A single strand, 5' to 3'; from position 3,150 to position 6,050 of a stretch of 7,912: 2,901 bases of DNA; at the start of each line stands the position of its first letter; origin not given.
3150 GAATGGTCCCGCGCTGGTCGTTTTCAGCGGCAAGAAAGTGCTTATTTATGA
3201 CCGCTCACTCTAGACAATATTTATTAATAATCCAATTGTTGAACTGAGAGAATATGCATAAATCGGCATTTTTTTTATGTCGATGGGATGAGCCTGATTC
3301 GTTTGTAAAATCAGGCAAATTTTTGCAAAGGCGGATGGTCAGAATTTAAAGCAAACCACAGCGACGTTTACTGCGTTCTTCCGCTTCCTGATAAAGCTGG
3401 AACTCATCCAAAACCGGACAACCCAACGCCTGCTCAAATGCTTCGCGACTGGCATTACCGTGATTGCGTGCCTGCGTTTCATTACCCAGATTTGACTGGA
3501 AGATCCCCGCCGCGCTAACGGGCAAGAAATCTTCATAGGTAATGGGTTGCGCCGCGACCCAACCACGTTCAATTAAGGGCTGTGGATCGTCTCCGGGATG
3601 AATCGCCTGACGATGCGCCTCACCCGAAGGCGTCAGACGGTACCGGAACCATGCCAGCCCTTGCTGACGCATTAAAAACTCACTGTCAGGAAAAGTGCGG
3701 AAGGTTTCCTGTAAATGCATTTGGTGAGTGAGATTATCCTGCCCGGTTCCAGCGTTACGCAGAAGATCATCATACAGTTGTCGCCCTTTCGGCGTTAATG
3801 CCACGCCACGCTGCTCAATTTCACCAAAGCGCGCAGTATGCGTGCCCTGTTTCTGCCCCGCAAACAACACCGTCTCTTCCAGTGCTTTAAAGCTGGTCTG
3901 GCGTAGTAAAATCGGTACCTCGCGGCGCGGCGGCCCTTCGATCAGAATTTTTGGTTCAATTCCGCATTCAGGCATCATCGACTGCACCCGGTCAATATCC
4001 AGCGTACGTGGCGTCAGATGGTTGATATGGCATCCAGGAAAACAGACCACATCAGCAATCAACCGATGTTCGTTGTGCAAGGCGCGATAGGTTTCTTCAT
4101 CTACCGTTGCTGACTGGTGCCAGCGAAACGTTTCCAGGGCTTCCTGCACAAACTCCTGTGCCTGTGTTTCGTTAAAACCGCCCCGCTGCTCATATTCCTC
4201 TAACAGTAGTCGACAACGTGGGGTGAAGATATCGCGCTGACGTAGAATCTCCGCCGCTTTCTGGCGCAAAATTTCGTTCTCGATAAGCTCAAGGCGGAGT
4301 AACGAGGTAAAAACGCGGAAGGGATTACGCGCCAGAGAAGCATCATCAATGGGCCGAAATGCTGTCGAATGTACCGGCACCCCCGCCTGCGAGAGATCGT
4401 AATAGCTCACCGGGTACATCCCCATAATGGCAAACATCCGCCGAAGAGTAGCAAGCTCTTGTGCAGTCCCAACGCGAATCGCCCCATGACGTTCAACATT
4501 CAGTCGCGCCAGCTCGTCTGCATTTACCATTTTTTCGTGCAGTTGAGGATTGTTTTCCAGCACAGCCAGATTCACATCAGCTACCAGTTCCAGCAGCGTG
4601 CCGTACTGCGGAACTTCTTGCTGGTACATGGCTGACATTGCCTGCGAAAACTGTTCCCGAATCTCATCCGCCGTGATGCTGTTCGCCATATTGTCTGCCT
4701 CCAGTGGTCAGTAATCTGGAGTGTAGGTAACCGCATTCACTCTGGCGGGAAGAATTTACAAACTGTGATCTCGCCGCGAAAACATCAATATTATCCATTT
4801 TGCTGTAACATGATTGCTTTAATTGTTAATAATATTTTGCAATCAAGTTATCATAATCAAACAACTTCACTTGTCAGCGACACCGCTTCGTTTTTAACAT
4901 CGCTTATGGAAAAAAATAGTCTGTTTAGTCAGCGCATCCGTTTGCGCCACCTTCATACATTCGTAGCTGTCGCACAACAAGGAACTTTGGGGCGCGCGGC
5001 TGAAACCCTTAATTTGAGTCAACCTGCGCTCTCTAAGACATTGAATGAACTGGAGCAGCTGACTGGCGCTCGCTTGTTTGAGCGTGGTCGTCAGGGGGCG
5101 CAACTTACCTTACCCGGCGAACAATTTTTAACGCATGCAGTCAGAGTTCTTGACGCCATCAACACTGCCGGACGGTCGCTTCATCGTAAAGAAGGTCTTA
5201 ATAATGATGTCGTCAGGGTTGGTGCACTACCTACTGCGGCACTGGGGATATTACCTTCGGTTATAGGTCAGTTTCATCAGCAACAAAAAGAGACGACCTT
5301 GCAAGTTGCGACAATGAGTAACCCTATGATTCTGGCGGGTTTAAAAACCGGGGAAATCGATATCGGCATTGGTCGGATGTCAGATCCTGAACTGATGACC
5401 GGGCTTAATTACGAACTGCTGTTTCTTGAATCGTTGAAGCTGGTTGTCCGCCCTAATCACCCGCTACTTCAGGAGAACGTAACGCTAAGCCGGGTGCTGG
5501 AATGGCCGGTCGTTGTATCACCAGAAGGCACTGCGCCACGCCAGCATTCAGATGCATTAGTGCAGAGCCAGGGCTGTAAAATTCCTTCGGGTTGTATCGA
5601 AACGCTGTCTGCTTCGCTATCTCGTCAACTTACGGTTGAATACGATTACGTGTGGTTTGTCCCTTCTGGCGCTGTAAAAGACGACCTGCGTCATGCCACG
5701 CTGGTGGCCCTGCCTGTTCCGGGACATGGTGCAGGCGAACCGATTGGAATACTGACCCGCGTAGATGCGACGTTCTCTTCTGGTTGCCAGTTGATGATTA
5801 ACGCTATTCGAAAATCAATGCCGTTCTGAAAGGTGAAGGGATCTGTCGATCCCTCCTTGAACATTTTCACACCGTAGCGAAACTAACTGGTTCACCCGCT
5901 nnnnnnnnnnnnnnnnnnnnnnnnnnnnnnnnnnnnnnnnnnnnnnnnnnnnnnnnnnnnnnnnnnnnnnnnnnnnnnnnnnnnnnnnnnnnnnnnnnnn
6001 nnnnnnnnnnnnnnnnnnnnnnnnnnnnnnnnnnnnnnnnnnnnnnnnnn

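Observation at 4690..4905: Divergent LysR-type regulator (ydcI) and DUF1338 metalloenzyme (ydcJ) pair sharing an AT-rich control region with an imperfect palindrome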

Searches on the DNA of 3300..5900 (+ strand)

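Call 3: search_dna_similar(query=window:3300-5900:+, collection=ecoli_genomes, mode=near, max_rows=12)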
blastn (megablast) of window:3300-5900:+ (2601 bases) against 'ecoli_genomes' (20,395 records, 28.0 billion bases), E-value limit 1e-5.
Records with a match: 5418; places in all: 5427; records where one place covers at least 80% of the query: 5407.
Genomes with a match: 5418 of 5426; with a place that covers at least 80% of the query: 5407. Places per genome that has any: lowest 1, median 1, highest 2. On chromosomes: 5422 places; on plasmids: 5.
Best place of each record, by identity: >=99% 2701; 95-99% 2717.
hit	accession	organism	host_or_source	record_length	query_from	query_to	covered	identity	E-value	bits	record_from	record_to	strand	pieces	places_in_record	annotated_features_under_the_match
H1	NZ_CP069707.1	Escherichia coli strain E41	pig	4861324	1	2601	100%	100.0%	0e+0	4804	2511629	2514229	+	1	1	hglS: 2-oxoadipate dioxygenase/decarboxylase HglS | ydcI: LysR substrate-binding domain-containing protein | trg: methyl-accepting chemotaxis protein Trg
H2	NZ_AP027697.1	Escherichia coli strain PSS-12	Homo sapiens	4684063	1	2601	100%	100.0%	0e+0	4804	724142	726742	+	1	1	hglS: 2-oxoadipate dioxygenase/decarboxylase HglS | ydcI: LysR substrate-binding domain-containing protein | trg: methyl-accepting chemotaxis protein Trg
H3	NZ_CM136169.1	Escherichia coli strain PRO_A-1412-6M-A_ESBL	Homo sapiens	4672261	1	2601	100%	100.0%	0e+0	4804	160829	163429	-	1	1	hglS: 2-oxoadipate dioxygenase/decarboxylase HglS | ydcI: LysR substrate-binding domain-containing protein | trg: methyl-accepting chemotaxis protein Trg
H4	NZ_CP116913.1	Escherichia coli strain MLI023K1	Homo sapiens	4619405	1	2601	100%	100.0%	0e+0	4798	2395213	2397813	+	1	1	hglS: 2-oxoadipate dioxygenase/decarboxylase HglS | ydcI: LysR substrate-binding domain-containing protein | trg: methyl-accepting chemotaxis protein Trg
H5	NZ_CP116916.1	Escherichia coli strain MLI023K2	Homo sapiens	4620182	1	2601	100%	100.0%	0e+0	4798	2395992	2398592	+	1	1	ydcJ: 2-oxoadipate dioxygenase/decarboxylase HglS | ydcI: LysR substrate-binding domain-containing protein | trg: methyl-accepting chemotaxis protein Trg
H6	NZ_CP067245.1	Escherichia coli strain OW1E2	surface water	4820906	1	2601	100%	100.0%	0e+0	4798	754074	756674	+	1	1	hglS: 2-oxoadipate dioxygenase/decarboxylase HglS | ydcI: LysR substrate-binding domain-containing protein | trg: methyl-accepting chemotaxis protein Trg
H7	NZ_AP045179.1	Escherichia coli strain JNEC-KY203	Homo sapiens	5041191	1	2601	100%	99.8%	0e+0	4782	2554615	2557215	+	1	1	hglS: 2-oxoadipate dioxygenase/decarboxylase HglS | ydcI: LysR substrate-binding domain-containing protein | trg: methyl-accepting chemotaxis protein Trg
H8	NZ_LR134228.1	Escherichia coli strain NCTC9699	missing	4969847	1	2601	100%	99.8%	0e+0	4782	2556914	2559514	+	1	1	hglS: 2-oxoadipate dioxygenase/decarboxylase HglS | ydcI: LysR substrate-binding domain-containing protein | trg: methyl-accepting chemotaxis protein Trg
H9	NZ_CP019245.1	Escherichia coli strain Combat13F7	Homo sapiens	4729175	1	2601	100%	99.8%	0e+0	4776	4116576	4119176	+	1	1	hglS: 2-oxoadipate dioxygenase/decarboxylase HglS | ydcI: LysR substrate-binding domain-containing protein | trg: methyl-accepting chemotaxis protein Trg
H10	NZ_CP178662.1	Escherichia coli strain VTB96935v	Chicken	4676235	1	2601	100%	99.8%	0e+0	4776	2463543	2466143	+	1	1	hglS: 2-oxoadipate dioxygenase/decarboxylase HglS | ydcI: LysR substrate-binding domain-containing protein | trg: methyl-accepting chemotaxis protein Trg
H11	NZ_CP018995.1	Escherichia coli strain Ecol_AZ147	Homo sapiens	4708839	1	2601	100%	99.8%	0e+0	4771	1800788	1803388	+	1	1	hglS: 2-oxoadipate dioxygenase/decarboxylase HglS | ydcI: LysR substrate-binding domain-containing protein | trg: methyl-accepting chemotaxis protein Trg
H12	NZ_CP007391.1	Escherichia coli strain ST540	-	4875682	1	2601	100%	99.8%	0e+0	4771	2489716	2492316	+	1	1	hglS: 2-oxoadipate dioxygenase/decarboxylase HglS | ydcI: LysR substrate-binding domain-containing protein | trg: methyl-accepting chemotaxis protein Trg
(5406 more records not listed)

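Call 6: get_annotated_region(hit=H1, flank=3400)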
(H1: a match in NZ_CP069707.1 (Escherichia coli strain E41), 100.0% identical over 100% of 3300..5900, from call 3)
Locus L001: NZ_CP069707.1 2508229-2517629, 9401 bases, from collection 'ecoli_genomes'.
description: Escherichia coli strain E41 chromosome, complete genome
organism: Escherichia coli strain E41 (NCBI taxid 562)
replicon: chromosome; assembly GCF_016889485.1
host: pig; source: liver; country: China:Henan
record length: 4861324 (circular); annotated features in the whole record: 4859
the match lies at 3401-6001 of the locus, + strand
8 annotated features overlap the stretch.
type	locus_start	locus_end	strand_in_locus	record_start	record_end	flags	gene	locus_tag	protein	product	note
CDS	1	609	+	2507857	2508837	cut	ydcK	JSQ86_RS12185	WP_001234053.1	YdcK family protein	-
CDS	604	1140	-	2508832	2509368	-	rimL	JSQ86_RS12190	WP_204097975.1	50S ribosomal protein L7/L12-serine acetyltransferase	-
CDS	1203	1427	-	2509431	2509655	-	ydcH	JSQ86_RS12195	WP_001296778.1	YdcH family protein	-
CDS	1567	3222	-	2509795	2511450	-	opgD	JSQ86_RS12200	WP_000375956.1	glucan biosynthesis protein OpgD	-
CDS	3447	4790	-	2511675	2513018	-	hglS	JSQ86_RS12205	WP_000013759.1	2-oxoadipate dioxygenase/decarboxylase HglS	-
CDS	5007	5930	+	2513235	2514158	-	ydcI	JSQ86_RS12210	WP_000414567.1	LysR substrate-binding domain-containing protein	-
CDS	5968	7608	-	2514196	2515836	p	trg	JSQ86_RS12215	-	methyl-accepting chemotaxis protein Trg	internal stop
CDS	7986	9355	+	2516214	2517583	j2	-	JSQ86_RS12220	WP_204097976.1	IS3-like element IS150 family transposase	programmed frameshift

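Call 72: search_dna_similar(query=L008:1582-2939:+, collection=ecoli_genomes, mode=distant, max_rows=10)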
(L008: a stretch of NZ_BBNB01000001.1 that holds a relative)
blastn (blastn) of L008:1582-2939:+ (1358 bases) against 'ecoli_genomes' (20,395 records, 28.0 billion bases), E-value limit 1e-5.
Records with a match: 4; places in all: 4; records where one place covers at least 80% of the query: 0.
Genomes with a match: 4 of 5426; with a place that covers at least 80% of the query: 0. Places per genome that has any: lowest 1, median 1, highest 1. On chromosomes: 4 places; on plasmids: 0.
Best place of each record, by identity: 60-80% 4.
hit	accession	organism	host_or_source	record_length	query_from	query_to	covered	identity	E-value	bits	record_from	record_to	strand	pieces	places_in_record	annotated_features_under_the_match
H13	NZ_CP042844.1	Escherichia coli strain JME66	not applicable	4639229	293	1210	37%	70.6%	6e-31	219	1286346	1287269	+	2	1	pcaG: protocatechuate 3,4-dioxygenase subunit alpha | pcaH: protocatechuate 3,4-dioxygenase subunit beta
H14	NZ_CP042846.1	Escherichia coli strain JME64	not applicable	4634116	293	1210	37%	70.6%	6e-31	219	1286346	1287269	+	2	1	pcaG: protocatechuate 3,4-dioxygenase subunit alpha | pcaH: protocatechuate 3,4-dioxygenase subunit beta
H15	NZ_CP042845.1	Escherichia coli strain JME65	not applicable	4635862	293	1210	37%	70.6%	6e-31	219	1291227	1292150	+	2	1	pcaG: protocatechuate 3,4-dioxygenase subunit alpha | pcaH: protocatechuate 3,4-dioxygenase subunit beta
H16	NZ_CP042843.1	Escherichia coli strain JME67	not applicable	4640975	293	1210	37%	70.6%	6e-31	219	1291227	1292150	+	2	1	pcaG: protocatechuate 3,4-dioxygenase subunit alpha | pcaH: protocatechuate 3,4-dioxygenase subunit beta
